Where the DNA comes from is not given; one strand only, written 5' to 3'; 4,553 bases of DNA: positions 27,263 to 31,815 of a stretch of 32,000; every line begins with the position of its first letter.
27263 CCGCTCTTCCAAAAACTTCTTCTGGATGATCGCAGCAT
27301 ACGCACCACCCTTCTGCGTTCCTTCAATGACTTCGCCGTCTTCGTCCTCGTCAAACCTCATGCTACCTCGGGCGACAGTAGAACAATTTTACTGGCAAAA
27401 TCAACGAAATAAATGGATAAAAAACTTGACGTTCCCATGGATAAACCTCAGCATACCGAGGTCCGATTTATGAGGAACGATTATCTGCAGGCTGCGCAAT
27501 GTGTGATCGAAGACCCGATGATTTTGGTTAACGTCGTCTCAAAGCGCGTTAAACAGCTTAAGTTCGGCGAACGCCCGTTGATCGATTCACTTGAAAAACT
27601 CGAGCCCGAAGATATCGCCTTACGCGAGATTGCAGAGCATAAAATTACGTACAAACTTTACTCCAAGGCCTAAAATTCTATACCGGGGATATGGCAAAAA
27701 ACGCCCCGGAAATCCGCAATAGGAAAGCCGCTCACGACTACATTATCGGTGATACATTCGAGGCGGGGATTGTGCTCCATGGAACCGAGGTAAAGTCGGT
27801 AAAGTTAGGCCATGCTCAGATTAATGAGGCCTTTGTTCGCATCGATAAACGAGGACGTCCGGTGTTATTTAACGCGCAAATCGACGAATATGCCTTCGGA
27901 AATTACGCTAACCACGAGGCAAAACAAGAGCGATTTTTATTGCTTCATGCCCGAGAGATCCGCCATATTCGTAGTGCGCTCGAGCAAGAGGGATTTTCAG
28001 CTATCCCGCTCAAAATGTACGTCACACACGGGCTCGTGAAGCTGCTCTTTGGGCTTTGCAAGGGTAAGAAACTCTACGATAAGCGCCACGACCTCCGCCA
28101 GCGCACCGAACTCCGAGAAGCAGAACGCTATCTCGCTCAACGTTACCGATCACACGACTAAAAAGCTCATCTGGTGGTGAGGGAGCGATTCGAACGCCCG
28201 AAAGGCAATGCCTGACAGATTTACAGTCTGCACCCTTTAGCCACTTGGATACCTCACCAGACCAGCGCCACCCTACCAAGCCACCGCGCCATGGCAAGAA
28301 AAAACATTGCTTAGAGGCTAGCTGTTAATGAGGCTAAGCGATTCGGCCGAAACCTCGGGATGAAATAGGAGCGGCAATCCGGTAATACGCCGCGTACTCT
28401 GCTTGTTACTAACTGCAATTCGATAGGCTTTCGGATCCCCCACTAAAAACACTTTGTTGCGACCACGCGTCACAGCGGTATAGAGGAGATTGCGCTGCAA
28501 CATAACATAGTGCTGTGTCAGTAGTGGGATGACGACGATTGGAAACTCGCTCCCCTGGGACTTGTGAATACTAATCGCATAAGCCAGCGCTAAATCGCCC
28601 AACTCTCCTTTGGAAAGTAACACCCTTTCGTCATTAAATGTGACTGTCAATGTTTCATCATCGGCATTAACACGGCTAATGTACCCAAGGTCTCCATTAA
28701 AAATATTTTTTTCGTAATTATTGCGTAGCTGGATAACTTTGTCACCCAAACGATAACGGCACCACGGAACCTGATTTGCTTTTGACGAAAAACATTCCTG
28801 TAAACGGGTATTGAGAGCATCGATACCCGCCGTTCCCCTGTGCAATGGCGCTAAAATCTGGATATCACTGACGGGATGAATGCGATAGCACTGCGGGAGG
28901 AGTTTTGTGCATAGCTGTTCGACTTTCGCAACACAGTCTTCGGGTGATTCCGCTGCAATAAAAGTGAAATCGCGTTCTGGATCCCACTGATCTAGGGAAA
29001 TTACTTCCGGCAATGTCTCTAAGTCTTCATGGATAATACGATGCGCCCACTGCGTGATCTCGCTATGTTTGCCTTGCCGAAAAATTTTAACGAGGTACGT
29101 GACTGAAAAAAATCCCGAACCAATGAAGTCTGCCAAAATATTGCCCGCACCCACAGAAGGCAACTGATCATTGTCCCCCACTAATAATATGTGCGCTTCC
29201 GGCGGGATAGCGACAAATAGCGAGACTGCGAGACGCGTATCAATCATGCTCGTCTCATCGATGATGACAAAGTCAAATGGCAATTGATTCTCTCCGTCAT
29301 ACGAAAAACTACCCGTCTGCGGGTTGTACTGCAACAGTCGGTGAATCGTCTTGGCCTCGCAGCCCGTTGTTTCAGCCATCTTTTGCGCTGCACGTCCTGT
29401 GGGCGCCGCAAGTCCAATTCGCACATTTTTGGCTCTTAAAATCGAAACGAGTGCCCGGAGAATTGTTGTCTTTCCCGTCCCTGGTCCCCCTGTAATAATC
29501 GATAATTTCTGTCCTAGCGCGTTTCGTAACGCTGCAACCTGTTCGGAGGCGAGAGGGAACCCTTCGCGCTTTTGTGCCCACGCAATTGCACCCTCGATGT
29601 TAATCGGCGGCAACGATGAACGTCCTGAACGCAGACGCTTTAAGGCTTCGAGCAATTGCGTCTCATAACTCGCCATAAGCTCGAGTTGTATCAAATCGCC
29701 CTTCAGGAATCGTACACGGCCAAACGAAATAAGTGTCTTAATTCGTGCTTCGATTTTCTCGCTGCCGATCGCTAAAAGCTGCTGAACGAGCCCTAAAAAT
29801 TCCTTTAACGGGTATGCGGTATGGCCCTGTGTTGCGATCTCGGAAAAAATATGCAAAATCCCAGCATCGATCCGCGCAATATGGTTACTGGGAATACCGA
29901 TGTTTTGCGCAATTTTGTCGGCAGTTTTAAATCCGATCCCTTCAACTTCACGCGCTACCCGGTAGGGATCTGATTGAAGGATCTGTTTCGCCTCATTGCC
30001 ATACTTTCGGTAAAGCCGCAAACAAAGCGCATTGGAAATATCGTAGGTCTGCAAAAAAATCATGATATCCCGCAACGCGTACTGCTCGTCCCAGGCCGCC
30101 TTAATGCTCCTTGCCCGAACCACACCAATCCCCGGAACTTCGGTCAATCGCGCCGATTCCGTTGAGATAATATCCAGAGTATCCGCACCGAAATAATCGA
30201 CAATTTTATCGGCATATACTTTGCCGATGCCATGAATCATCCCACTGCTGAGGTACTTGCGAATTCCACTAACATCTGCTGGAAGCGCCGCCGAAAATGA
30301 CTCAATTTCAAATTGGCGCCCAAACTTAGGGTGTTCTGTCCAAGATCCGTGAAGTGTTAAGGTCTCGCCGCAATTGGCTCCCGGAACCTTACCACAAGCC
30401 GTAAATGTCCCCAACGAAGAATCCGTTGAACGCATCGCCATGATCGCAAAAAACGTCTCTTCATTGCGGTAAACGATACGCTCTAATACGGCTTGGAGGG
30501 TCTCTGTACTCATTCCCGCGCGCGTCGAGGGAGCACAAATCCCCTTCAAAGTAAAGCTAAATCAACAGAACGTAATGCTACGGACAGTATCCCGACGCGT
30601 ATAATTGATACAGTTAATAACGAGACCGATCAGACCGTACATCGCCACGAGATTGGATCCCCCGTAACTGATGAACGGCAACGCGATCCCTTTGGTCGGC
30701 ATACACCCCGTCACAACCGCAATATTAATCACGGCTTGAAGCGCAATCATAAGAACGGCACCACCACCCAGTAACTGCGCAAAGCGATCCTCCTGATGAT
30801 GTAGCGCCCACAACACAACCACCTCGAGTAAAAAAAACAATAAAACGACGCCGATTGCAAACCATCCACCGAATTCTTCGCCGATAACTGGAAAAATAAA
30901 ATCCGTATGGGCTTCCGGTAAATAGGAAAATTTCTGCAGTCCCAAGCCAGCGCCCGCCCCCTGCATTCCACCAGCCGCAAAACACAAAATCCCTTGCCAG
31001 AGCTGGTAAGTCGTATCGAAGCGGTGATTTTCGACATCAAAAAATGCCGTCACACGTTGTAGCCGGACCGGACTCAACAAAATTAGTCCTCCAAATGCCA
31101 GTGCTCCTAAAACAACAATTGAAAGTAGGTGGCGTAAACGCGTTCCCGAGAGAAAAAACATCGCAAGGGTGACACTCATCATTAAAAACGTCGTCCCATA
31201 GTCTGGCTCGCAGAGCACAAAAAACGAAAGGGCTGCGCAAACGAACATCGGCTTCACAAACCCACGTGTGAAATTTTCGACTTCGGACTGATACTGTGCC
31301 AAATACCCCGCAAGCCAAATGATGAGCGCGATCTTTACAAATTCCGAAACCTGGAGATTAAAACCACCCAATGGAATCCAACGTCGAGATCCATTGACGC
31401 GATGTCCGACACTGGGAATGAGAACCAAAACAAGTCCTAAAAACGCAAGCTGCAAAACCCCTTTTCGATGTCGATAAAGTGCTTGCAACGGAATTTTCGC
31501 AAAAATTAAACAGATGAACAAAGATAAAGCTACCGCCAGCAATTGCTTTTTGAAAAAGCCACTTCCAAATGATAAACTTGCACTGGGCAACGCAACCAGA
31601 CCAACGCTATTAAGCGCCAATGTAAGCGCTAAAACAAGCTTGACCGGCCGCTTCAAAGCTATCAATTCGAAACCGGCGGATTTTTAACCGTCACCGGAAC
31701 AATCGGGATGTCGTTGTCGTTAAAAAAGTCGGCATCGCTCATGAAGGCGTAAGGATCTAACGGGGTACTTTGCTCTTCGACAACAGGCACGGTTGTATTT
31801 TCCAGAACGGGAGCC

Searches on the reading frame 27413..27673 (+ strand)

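Call 13: search_protein_families(library=pfam, proteins=[window:27413-27673:+])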
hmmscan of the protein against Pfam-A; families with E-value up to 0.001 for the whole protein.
window:27413-27673:+ (86 aa): 1 family
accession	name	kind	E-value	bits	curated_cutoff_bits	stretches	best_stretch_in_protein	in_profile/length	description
PF01192.27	RNA_pol_Rpb6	-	6e-09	36.2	26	1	38-80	12-53/53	RNA polymerase Rpb6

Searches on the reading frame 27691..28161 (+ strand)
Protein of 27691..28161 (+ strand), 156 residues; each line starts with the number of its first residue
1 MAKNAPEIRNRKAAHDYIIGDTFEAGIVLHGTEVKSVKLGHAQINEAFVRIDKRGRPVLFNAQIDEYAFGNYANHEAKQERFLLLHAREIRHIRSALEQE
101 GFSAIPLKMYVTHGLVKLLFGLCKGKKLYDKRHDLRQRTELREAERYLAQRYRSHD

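Call 7: search_protein_families(library=pfam, proteins=[window:27691-28161:+])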
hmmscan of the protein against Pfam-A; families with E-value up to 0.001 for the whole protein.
window:27691-28161:+ (156 aa): 1 family
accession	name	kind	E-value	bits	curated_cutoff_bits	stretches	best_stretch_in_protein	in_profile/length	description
PF01668.23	SmpB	-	4.1e-48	163.4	27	1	8-148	2-141/143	SmpB protein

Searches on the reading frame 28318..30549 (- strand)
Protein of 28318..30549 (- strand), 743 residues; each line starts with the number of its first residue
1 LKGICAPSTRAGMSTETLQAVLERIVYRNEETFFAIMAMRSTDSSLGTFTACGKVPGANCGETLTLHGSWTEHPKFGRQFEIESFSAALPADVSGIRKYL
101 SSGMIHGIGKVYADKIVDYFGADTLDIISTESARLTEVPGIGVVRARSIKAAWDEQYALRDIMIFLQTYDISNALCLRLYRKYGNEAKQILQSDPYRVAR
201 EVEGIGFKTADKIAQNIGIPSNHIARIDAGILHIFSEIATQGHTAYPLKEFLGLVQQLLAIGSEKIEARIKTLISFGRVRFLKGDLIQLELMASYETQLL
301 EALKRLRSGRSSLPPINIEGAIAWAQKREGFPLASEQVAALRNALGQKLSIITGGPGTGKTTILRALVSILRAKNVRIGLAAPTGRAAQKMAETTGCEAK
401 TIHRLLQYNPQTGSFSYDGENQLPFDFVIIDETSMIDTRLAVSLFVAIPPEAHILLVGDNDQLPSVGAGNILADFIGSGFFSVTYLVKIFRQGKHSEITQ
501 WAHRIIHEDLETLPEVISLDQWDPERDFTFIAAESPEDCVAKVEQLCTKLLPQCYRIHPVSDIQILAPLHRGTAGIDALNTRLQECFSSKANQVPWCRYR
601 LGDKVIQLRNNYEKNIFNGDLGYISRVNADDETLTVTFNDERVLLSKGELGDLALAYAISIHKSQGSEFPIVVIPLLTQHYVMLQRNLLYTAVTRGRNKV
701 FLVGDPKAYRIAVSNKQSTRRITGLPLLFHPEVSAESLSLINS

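Call 7: search_protein_families(library=pfam, proteins=[window:28318-30549:-])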
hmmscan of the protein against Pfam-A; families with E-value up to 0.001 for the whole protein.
window:28318-30549:- (743 aa): 12 families
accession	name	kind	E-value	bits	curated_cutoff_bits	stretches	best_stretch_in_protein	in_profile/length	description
PF13245.12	AAA_19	-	1.8e-43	148.4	25.1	1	337-467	1-133/134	AAA domain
PF13604.12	AAA_30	-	6.1e-40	137.4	27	1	333-511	2-174/191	AAA domain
PF14490.11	HHH_RecD2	-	2.3e-36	124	27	1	155-244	1-91/92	ATP-dependent RecD2 DNA helicase HHH domain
PF23139.1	OB_YrrC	-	1.5e-20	73.3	27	1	16-90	2-76/76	ATP-dependent DNA helicase YrrC, OB-fold domain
PF13538.12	UvrD_C_2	-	2e-20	72.8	27.4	1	655-703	1-52/52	UvrD-like helicase C-terminal domain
PF18335.7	SH3_13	-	3.2e-18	65.7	41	1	579-638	1-65/65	ATP-dependent RecD-like DNA helicase SH3 domain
PF13086.12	AAA_11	-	3.7e-12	47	27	1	334-391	3-68/257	AAA domain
PF01443.25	Viral_helicase1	-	7.3e-10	39.5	21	0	598-702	124-226/228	Viral superfamily 1 RNA helicase core domain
PF14520.12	HHH_5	-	2.3e-09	38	27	1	105-153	7-55/57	Helix-hairpin-helix domain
PF09848.15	SLFN-g3_helicase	-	6e-05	22.9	24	1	348-539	2-202/354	Schlafen group 3, DNA/RNA helicase domain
PF13401.12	AAA_22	-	0.00043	21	27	0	346-387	4-48/130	AAA domain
PF00633.29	HHH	-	0.00074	19.7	24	0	135-151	13-29/30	Helix-hairpin-helix motif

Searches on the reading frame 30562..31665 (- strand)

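Call 7: search_protein_families(library=pfam, proteins=[window:30562-31665:-])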
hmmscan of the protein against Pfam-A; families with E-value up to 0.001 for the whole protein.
window:30562-31665:- (367 aa): 1 family
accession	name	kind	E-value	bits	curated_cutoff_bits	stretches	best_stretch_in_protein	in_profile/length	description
PF01098.24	FTSW_RODA_SPOVE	-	9.4e-89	298.3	26.4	1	12-356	5-354/356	Cell cycle protein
